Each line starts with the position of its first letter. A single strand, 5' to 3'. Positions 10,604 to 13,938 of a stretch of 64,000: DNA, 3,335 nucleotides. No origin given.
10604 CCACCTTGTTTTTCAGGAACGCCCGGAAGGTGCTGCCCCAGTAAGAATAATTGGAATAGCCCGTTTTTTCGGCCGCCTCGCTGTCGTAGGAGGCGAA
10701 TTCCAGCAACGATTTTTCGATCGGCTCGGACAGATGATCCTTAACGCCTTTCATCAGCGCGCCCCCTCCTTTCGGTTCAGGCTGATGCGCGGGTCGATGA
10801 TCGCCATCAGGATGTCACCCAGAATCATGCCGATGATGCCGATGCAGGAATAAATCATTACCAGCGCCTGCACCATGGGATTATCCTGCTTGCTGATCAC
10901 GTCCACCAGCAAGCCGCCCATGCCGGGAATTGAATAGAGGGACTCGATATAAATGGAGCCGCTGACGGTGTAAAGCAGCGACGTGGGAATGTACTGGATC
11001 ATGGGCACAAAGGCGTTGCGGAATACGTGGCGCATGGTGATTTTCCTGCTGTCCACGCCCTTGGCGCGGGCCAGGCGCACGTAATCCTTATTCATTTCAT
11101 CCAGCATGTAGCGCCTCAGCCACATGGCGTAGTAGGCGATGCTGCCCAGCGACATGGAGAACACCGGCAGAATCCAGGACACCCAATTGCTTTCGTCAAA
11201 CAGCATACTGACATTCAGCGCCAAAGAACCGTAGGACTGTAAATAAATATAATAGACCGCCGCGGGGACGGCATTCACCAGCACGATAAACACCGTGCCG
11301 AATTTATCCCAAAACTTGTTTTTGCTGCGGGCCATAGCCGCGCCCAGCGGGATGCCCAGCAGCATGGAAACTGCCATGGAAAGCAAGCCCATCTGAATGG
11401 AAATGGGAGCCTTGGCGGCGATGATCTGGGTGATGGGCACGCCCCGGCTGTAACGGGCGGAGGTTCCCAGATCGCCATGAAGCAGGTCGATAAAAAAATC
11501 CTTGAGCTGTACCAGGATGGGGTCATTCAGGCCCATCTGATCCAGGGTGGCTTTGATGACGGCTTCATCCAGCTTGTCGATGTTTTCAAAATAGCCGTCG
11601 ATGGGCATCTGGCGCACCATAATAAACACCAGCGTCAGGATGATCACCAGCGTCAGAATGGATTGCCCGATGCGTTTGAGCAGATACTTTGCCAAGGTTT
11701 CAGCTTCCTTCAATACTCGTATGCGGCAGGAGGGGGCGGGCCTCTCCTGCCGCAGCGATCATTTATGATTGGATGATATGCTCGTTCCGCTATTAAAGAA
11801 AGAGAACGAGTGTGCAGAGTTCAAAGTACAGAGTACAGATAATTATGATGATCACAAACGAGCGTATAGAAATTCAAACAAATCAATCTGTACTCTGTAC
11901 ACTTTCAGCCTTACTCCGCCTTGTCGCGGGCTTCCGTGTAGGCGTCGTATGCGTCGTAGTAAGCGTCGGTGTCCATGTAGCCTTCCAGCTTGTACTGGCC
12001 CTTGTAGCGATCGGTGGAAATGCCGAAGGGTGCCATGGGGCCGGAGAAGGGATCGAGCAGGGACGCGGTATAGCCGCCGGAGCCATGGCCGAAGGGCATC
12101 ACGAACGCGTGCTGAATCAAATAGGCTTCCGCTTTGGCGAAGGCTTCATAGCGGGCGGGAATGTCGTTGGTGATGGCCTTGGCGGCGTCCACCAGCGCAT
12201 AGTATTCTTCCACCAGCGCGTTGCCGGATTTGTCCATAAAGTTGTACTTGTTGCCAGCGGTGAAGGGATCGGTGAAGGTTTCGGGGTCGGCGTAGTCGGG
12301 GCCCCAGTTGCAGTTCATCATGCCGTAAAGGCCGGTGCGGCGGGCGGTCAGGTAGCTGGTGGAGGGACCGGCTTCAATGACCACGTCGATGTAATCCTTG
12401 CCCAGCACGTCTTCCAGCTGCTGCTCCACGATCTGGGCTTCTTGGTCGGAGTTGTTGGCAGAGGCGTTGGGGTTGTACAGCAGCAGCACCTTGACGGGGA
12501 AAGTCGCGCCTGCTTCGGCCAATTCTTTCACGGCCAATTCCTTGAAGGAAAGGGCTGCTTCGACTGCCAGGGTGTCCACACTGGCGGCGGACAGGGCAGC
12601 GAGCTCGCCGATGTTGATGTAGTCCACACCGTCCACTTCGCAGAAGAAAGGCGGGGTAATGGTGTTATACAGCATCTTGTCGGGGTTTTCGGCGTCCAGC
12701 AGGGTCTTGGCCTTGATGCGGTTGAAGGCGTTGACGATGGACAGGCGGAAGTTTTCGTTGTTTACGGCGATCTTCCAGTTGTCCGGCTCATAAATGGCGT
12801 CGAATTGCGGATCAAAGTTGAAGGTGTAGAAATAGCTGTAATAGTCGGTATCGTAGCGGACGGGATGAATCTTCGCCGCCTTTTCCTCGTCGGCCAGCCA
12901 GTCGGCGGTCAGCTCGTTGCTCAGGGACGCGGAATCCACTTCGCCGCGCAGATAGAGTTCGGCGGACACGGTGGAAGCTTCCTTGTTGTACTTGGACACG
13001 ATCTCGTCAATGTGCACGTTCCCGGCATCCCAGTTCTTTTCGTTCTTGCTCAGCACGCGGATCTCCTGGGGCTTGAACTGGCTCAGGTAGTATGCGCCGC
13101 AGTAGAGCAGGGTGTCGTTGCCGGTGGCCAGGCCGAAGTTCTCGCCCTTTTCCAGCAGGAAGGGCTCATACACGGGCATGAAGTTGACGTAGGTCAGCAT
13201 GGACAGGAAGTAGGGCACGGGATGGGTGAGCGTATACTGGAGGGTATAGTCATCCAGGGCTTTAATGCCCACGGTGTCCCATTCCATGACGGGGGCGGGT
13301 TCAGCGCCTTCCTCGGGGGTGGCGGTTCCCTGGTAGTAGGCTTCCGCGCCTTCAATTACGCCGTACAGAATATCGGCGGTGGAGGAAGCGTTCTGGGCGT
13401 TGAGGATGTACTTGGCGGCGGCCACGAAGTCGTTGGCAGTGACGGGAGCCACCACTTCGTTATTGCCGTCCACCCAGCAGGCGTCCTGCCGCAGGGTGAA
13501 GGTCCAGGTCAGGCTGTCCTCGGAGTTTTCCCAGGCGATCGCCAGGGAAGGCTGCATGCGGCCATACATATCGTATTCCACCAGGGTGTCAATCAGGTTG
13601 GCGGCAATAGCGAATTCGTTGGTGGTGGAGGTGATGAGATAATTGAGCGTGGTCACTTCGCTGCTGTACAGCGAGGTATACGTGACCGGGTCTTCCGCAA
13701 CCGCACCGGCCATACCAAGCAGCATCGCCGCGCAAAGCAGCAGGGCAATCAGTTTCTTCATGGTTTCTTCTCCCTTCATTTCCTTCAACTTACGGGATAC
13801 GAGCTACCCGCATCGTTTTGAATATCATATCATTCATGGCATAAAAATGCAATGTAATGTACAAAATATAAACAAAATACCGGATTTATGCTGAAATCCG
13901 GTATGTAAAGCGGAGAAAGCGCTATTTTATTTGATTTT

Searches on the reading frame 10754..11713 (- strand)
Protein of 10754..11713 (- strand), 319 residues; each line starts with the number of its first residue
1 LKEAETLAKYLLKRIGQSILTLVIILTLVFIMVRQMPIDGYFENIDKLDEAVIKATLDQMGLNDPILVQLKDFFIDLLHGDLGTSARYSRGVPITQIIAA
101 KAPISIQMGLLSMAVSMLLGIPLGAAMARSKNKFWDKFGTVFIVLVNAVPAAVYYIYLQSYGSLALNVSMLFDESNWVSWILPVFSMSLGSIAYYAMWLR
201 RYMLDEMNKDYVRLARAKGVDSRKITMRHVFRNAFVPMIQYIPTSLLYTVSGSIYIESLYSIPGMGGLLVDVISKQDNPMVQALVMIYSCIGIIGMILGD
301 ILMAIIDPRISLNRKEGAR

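Call 12: search_protein_families(library=pfam, proteins=[window:10754-11713:-])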
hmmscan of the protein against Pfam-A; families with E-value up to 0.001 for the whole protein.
window:10754-11713:- (319 aa): 2 families
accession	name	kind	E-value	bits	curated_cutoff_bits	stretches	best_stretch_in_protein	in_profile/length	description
PF00528.27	BPD_transp_1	-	6.4e-35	121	26.4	1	120-311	1-183/184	Binding-protein-dependent transport system inner membrane component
PF19300.4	BPD_transp_1_N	-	6.9e-05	23.5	23.8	1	9-80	3-75/114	Binding-prot-dependent transport system membrane comp, N-term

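Call 27: find_encoding_contigs(protein=window:10754-11713:-, flank=1500, max_places=10)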
Protein window:10754-11713:- (319 aa): 1 contig read that carries it; 1 place shown.
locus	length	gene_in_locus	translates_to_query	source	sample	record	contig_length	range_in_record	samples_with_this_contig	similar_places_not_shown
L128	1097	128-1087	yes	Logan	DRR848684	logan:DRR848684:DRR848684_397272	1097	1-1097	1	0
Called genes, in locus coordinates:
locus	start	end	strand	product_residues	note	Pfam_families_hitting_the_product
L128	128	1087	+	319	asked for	PF00528:BPD_transp_1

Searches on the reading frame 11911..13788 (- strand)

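Call 12: search_protein_families(library=pfam, proteins=[window:11911-13788:-])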
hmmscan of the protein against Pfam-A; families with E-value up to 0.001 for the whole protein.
window:11911-13788:- (625 aa): 1 family
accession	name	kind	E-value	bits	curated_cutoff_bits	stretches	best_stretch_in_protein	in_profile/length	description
PF00496.27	SBP_bac_5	-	2.3e-53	182.1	32.4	1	78-515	2-366/368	Bacterial extracellular solute-binding proteins, family 5 Middle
